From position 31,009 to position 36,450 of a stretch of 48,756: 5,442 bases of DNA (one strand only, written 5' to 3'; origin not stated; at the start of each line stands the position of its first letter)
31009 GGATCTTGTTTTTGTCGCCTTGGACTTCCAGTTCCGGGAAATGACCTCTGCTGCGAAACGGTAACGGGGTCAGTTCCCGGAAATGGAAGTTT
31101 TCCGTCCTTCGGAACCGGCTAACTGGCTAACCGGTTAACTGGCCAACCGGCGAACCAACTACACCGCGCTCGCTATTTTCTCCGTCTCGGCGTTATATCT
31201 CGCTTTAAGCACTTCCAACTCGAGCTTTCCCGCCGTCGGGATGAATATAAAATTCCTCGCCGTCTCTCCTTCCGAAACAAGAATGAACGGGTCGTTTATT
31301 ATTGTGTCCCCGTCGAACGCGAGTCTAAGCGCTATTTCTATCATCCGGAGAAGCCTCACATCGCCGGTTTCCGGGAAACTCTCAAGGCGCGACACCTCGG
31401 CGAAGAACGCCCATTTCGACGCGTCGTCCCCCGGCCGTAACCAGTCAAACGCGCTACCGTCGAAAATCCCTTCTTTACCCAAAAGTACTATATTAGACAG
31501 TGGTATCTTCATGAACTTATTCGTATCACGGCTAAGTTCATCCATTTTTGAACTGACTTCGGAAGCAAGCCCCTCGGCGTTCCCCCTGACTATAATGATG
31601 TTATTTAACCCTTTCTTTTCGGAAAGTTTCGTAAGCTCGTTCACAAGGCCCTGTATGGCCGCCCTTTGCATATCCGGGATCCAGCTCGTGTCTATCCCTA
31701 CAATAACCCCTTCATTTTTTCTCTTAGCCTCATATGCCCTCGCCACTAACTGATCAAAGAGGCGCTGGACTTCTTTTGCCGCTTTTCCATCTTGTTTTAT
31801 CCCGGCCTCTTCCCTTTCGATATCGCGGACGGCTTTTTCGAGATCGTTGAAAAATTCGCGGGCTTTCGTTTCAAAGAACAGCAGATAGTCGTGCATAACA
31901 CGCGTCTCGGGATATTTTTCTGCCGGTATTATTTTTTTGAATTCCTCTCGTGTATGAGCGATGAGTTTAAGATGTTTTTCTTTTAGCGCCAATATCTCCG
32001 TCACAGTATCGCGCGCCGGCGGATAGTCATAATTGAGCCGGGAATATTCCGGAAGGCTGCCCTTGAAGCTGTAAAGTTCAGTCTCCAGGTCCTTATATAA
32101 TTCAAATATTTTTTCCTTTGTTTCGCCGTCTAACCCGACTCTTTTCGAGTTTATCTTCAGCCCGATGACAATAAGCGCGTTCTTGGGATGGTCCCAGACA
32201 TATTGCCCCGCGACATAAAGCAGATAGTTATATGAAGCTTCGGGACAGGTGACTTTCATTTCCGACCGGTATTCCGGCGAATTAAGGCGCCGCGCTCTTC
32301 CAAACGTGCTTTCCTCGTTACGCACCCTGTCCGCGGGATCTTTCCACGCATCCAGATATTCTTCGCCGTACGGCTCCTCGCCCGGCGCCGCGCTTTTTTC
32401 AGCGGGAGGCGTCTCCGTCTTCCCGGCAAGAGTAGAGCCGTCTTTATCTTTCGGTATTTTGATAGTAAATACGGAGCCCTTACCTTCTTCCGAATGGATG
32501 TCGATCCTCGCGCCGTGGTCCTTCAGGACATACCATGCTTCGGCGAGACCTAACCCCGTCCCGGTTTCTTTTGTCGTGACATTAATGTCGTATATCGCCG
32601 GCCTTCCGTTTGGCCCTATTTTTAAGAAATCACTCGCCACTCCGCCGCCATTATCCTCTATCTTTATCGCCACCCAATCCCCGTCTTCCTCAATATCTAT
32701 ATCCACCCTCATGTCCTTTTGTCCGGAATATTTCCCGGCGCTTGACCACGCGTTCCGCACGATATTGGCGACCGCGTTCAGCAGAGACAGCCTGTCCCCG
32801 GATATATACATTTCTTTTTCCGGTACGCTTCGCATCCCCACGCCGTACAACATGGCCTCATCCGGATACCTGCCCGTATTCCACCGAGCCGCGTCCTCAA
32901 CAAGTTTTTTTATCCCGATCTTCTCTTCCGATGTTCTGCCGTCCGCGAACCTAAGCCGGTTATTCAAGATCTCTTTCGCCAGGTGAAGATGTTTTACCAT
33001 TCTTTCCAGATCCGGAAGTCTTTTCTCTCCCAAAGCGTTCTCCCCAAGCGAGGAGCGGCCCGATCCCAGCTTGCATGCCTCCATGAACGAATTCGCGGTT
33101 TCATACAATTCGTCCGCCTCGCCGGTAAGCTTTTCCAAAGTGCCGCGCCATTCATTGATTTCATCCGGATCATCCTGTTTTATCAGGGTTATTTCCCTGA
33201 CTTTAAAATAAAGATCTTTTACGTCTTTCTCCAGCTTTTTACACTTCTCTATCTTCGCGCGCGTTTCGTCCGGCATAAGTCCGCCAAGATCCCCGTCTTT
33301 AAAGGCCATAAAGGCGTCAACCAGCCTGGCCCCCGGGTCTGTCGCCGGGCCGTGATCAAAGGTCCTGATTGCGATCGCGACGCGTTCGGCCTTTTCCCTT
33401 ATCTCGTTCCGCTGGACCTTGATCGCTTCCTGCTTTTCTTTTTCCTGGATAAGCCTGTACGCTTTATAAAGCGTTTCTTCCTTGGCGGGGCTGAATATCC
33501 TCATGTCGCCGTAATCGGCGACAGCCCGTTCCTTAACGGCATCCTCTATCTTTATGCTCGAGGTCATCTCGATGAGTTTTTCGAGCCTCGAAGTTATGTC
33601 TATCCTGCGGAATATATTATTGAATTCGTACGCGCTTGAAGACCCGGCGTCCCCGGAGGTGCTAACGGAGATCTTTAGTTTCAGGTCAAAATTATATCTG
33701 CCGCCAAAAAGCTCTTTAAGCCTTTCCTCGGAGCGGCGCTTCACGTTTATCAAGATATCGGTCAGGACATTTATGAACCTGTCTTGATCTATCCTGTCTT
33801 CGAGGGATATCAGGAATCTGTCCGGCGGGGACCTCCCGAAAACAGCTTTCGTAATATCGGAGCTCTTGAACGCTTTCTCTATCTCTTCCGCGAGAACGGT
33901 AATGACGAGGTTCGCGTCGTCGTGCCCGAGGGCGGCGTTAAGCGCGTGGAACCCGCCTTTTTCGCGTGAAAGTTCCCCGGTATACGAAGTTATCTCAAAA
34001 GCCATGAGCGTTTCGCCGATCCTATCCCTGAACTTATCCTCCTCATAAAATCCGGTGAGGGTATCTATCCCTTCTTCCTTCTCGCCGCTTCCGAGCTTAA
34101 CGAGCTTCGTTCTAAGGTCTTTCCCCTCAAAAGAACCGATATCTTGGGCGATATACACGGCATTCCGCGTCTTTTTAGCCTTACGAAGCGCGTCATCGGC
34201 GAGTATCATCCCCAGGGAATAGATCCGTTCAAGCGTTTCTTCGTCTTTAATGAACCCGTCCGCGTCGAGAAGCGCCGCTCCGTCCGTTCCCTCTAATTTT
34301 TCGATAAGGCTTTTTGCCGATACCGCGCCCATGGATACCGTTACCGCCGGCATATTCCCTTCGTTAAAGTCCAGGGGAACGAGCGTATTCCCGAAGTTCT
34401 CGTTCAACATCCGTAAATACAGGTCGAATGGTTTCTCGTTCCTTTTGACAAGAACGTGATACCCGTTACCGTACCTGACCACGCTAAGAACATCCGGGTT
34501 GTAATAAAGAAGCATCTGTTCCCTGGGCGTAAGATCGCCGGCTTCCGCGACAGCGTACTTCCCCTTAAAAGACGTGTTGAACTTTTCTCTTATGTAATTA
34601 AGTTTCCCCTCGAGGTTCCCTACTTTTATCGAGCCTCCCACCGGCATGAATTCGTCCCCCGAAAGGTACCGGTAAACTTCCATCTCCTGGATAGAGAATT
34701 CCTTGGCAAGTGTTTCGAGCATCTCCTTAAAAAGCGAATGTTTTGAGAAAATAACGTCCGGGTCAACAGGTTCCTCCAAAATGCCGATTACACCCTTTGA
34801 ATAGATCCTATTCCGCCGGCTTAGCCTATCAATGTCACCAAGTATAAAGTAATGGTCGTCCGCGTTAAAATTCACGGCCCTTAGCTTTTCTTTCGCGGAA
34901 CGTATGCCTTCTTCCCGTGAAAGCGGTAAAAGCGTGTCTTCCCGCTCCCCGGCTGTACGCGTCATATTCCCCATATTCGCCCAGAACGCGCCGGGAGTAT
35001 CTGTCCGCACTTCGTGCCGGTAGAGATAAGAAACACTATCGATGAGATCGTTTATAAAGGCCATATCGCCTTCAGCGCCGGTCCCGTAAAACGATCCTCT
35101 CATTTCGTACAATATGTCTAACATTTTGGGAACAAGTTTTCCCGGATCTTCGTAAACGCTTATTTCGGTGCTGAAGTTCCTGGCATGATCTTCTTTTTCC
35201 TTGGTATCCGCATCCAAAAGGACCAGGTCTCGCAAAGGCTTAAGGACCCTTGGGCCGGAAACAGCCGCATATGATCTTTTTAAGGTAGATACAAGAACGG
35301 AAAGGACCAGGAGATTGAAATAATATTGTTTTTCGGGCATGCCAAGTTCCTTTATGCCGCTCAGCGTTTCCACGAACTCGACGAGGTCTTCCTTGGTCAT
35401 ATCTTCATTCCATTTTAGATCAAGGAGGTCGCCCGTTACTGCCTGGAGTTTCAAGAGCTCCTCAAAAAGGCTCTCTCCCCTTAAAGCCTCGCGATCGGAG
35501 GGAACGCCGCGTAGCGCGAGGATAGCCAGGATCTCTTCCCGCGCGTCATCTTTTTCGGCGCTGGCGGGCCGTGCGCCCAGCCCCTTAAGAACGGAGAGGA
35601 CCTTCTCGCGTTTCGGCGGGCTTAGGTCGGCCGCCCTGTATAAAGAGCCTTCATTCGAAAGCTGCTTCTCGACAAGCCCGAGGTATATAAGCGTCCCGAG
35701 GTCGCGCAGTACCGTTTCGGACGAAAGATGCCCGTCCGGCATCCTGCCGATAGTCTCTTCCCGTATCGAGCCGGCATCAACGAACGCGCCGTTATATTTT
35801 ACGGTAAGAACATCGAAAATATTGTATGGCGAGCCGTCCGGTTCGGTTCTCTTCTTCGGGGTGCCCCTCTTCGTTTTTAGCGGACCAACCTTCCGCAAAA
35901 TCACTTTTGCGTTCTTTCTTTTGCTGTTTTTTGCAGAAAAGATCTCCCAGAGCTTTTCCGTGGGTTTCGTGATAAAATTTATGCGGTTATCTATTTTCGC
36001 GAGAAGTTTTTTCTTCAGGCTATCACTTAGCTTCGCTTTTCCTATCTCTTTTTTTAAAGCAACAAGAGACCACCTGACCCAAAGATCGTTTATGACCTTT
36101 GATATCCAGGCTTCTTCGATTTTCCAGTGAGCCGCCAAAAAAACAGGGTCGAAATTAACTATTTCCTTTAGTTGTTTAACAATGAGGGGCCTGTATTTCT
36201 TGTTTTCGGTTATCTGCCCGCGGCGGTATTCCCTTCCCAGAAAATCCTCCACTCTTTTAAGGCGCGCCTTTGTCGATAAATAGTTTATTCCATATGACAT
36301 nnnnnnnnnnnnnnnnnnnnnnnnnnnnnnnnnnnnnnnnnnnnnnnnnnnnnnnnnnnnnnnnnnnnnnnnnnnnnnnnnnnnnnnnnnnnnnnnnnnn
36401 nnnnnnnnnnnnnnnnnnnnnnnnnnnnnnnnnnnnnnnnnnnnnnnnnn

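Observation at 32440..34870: Tandem GGDEF-type palm domains (SGDEF plus a degenerate copy) upstream of an orphan HK-type ATPase in giant protein B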

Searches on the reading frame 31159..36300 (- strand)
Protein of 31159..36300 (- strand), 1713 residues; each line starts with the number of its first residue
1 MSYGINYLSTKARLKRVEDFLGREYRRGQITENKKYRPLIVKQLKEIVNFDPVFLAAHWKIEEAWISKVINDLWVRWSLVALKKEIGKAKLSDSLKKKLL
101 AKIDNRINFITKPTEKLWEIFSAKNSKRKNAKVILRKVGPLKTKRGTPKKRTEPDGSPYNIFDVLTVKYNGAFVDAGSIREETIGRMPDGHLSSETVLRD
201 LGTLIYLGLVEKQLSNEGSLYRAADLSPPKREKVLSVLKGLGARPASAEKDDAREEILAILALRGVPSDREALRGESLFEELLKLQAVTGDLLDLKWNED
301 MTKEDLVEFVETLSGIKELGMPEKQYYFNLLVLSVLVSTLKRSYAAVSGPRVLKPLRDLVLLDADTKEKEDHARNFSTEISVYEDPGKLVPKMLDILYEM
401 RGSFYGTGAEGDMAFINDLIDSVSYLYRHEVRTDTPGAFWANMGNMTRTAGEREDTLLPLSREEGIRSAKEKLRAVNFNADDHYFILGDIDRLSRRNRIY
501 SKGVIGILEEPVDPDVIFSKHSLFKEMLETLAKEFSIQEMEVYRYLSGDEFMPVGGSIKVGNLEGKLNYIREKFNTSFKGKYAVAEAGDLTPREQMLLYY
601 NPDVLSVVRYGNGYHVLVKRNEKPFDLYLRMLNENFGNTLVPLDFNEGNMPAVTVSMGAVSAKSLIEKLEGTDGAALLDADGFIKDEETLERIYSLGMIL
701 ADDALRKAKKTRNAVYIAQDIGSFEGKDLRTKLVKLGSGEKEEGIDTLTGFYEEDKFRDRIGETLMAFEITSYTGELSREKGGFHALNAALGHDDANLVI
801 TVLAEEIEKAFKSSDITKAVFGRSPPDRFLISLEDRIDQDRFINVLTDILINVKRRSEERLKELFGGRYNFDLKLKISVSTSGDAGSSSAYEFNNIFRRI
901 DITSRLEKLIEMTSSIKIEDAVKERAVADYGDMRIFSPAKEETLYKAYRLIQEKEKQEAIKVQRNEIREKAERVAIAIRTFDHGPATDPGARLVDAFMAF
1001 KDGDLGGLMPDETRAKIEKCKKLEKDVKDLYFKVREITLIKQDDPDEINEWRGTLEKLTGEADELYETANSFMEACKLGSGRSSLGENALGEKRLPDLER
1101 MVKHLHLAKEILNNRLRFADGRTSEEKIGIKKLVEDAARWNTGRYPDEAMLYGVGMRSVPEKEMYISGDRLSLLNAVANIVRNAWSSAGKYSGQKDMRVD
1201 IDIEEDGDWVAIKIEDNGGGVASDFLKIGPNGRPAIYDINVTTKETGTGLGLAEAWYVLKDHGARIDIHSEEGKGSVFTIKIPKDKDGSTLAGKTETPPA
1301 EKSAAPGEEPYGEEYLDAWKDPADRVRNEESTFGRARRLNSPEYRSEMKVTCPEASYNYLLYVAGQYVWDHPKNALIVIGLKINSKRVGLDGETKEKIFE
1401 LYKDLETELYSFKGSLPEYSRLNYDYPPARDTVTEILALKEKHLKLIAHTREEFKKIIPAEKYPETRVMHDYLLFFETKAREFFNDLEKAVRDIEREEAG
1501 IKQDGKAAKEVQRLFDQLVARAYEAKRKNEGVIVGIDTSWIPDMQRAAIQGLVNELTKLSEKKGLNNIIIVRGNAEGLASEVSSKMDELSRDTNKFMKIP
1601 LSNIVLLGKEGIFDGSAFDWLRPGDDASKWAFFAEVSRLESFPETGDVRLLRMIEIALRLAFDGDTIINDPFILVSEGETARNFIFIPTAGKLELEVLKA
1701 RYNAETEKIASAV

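Call 5: search_protein_families(library=pfam, proteins=[window:31159-36300:-], max_evalue=1)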
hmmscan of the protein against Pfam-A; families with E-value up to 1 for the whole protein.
window:31159-36300:- (1713 aa): 3 families
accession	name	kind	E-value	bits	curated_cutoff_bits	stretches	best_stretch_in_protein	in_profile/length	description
PF02518.31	HATPase_c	-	3.8e-14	53.5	26.4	1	1169-1285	2-110/111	Histidine kinase-, DNA gyrase B-, and HSP90-like ATPase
PF00990.26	GGDEF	-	0.004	17.4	23.8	1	745-854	3-111/161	Diguanylate cyclase, GGDEF domain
PF13581.12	HATPase_c_2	-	0.045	14.2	27.4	0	1176-1253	35-105/127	Histidine kinase-like ATPase domain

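Call 6: search_protein_families(library=ncbifam, proteins=[window:31159-36300:-], max_evalue=1)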
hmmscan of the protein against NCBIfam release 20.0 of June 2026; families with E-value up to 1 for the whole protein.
window:31159-36300:- (1713 aa): 64 families (the best 25 are shown)
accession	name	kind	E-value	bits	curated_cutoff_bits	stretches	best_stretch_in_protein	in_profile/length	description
NF008468.0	PRK11360.1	equivalog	1.6e-16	59.8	646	1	1106-1288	442-612/616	two-component system sensor histidine kinase AtoS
TIGR02966.1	phoR_proteo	equivalog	8.1e-16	57.9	334.2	1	1161-1282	218-333/333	phosphate regulon sensor histidine kinase PhoR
TIGR02916.1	PEP_his_kin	equivalog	3.5e-14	52.3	300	1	1159-1283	567-679/679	XrtA/PEP-CTERM system histidine kinase PrsK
NF010411.0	PRK13837.1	equivalog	8.3e-14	50.5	647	1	1097-1288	488-679/828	two-component system VirA-like sensor kinase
NF007688.0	PRK10364.1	equivalog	1.7e-13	50.2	479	1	1174-1285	353-452/460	two-component system sensor histidine kinase ZraS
NF053867.1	SprKinKinDBac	equivalog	1.9e-12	46.4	775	1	1148-1286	371-499/500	sporulation kinase KinD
NF052574.1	HisKinEspCMyxo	equivalog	5.2e-12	44.7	1200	1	1179-1301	537-654/785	serine histidine kinase EspC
NF033092.0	HK_WalK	equivalog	9.3e-12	44.3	725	1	1156-1283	472-593/594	cell wall metabolism sensor histidine kinase WalK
NF046044.1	PnpS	equivalog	2.6e-11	43.2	400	1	1156-1283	269-390/390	two-component system histidine kinase PnpS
NF041735.1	hist_kin_RppB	equivalog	8.6e-11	41.3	400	1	1159-1283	319-438/438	two-component system sensor histidine kinase RppB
NF047874.1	MASE3_PAS_HK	subfamily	1.5e-10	40.5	560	1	1177-1285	520-626/655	MASE3 domain-containing sensor histidine kinase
NF007007.0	PRK09470.1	equivalog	1.5e-09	37.3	486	1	1149-1284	333-459/463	envelope stress sensor histidine kinase CpxA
NF038348.1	T2SS_HK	subfamily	2.2e-09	36.3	450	1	1199-1283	493-572/574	histidine kinase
NF041832.1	near_NosP_CTERM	subfamily_domain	3.1e-09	36.4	400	1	1154-1292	103-233/370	NahK/ErcS family hybrid sensor histidine kinase/response regulator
NF033093.1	HK_VicK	exception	3.8e-09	35.7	680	1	1157-1289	314-440/448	cell wall metabolism sensor histidine kinase VicK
NF008312.0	PRK11100.1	equivalog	1.2e-07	30.9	356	1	1124-1285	325-475/477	two-component system sensor histidine kinase CreC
TIGR02956.1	TMAO_torS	equivalog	1.2e-07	30.3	676.5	1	1162-1285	569-683/967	TMAO reductase system sensor histidine kinase/response regulator TorS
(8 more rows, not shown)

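Call 11: find_homologous_proteins(query=window:31159-36300:-, max_evalue=0.00001)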
Query window:31159-36300:- (1713 aa): 6 proteins with E <= 0.00001 among 8000 candidates.
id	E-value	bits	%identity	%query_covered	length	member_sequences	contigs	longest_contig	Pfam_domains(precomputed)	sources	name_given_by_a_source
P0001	0.0e+0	3827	100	100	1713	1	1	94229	PF02518.32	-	-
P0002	9.5e-68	247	52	7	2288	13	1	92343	-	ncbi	ncbi:MAG: hypothetical protein WBD24_00725, partial [Candidatus Omnitrophota bacterium]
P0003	3.1e-53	199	38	12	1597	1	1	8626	-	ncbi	ncbi:MAG: hypothetical protein ABIA77_01390 [Candidatus Omnitrophota bacterium]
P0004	1.7e-16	77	48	6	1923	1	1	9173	PF02636.24,PF00701.29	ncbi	ncbi:MAG: SAM-dependent methyltransferase [Candidatus Omnitrophota bacterium]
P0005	1.2e-6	44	30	6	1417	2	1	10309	PF08447.19,PF13426.14,PF13188.14,PF13185.13,PF01590.33,PF13581.13,PF08448.17,PF02518.32,PF00512.32,PF00989.32,PF00072.31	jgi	-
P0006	4.3e-6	43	28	9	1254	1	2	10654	PF00672.31,PF08447.19,PF13426.14,PF13188.14,PF13581.13,PF08448.17,PF02518.32,PF00512.32,PF00989.32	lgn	-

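Call 18: search_protein_families(library=padloc, proteins=[window:31159-36300:-], max_evalue=1)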
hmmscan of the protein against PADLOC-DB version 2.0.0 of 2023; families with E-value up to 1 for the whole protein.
window:31159-36300:- (1713 aa): 0 families

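Call 48: find_encoding_contigs(protein=window:31159-36300:-, flank=10000, max_places=4)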
Protein window:31159-36300:- (1713 aa): no gene with exactly this product is on record in the collection.

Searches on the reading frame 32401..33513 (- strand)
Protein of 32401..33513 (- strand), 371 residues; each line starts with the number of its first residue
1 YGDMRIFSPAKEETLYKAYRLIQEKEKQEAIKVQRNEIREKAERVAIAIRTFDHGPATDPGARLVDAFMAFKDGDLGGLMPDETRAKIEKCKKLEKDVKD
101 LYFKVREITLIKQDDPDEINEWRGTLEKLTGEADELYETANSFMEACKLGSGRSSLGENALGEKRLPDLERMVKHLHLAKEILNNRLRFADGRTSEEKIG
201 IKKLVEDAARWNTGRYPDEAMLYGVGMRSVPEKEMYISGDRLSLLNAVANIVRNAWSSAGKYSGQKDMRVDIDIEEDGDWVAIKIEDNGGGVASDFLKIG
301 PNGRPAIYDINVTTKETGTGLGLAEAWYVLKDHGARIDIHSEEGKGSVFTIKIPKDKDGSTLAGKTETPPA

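Call 73: predict_structure(alignment_id=A4)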
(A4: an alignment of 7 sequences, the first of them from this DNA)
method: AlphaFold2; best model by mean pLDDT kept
length: 371 residues; sequences in the alignment: 7
mean_pLDDT: 73.6   pTM: 0.75
mean pLDDT of the five models: 73.6, 71.3, 70.7, 70.5, 69.2
residues with pLDDT >= 90: 54; 70-90: 188; 50-70: 80; < 50: 49
segments of 3 or more residues with pLDDT < 50: 1-8, 153-159, 213-222, 312-319, 359-371
pLDDT, mean of each block of 10 residues (from residue 1): 43 61 67 71 81 70 80 57 74 86 83 72 90 88 74 47 70 84 89 88 84 44 64 85 89 71 58 91 88 84 79 42 87 91 88 75 31 28
secondary structure, 60 per line:
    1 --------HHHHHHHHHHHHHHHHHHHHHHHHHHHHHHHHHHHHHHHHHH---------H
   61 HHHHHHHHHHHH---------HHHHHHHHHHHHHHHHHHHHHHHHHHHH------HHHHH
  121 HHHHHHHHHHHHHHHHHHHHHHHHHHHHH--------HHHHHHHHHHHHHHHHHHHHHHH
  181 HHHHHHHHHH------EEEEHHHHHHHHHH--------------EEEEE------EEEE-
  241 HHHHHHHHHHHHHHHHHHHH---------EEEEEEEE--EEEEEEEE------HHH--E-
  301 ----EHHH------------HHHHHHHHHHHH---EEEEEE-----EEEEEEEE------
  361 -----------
elements in order: H9-50 H60-72 H82-109 H116-149 H158-190 E197-200 H201-210 E225-229 E236-239 H241-260 E270-277 E280-287 H321-332 E336-341 E347-354

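Call 76: fold_search(model_id=the predicted structure, library=pdb)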
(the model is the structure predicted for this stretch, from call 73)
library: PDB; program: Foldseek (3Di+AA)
matches with E <= 10: 770; with E <= 0.001: 283
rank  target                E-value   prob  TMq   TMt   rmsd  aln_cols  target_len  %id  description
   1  6rgy_B                1.1e-11  1.00  0.38  0.57   9.9       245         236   24  Revisiting pH-gated conformational switch. Complex HK853-RR468 pH 7.5 (released 2020-02-19)
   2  6rh7_A                1.3e-11  1.00  0.37  0.56  10.2       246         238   24  Revisiting pH-gated conformational switch. Complex HK853 mutant H260A -RR468 mutant D53A pH 7.5 (released 2020-02-19)
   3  6rgy_A                1.4e-11  1.00  0.38  0.57  10.2       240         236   23  Revisiting pH-gated conformational switch. Complex HK853-RR468 pH 7.5 (released 2020-02-19)
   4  6rh0_A                1.8e-11  1.00  0.38  0.58   9.9       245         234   24  Revisiting pH-gated conformational switch. Complex HK853-RR468 pH 5.5 (released 2020-02-19)
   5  6rgz_A                1.8e-11  1.00  0.36  0.55   9.9       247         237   24  Revisiting pH-gated conformational switch. Complex HK853-RR468 pH 6.5 (released 2020-02-19)
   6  4jav_A                2.3e-11  1.00  0.40  0.56  14.5       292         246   21  Structural basis of a rationally rewired protein-protein interface (HK853wt and RR468mutant V13P, L14I, I17M and N21V) (released 2013-09-04)
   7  9jfj_A                3.0e-11  1.00  0.36  0.57  11.9       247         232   23  Crystal structure of the cytoplasmic domain of ZraS in ADP-bound form (released 2025-03-26)
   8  6rh8_A                3.1e-11  1.00  0.38  0.58   9.8       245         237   23  Revisiting pH-gated conformational switch. Complex HK853 mutant H260A -RR468 mutant D53A pH 5.3 (released 2020-02-19)
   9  9jfj_C                4.0e-11  1.00  0.38  0.58  11.2       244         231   22  Crystal structure of the cytoplasmic domain of ZraS in ADP-bound form (released 2025-03-26)
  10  6rh0_B                4.0e-11  1.00  0.36  0.54  10.4       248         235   23  Revisiting pH-gated conformational switch. Complex HK853-RR468 pH 5.5 (released 2020-02-19)
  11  5c93_B                4.9e-11  1.00  0.39  0.62   9.5       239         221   22  Histidine kinase with ATP (released 2016-07-27)
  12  6rfv_B                4.9e-11  1.00  0.36  0.56  10.3       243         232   23  Revisiting pH-gated conformational switch. Complex HK853-RR468 pH 7 (released 2020-02-19)
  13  5uht_A                5.9e-11  1.00  0.37  0.55   9.7       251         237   24  Structure of the Thermotoga maritima HK853-BeF3-RR468 complex at pH 5.0 (released 2017-12-27)
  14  9jfj_B                7.2e-11  1.00  0.37  0.58  16.6       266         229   22  Crystal structure of the cytoplasmic domain of ZraS in ADP-bound form (released 2025-03-26)
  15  6rh7_B                8.3e-11  1.00  0.38  0.58   9.9       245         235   24  Revisiting pH-gated conformational switch. Complex HK853 mutant H260A -RR468 mutant D53A pH 7.5 (released 2020-02-19)
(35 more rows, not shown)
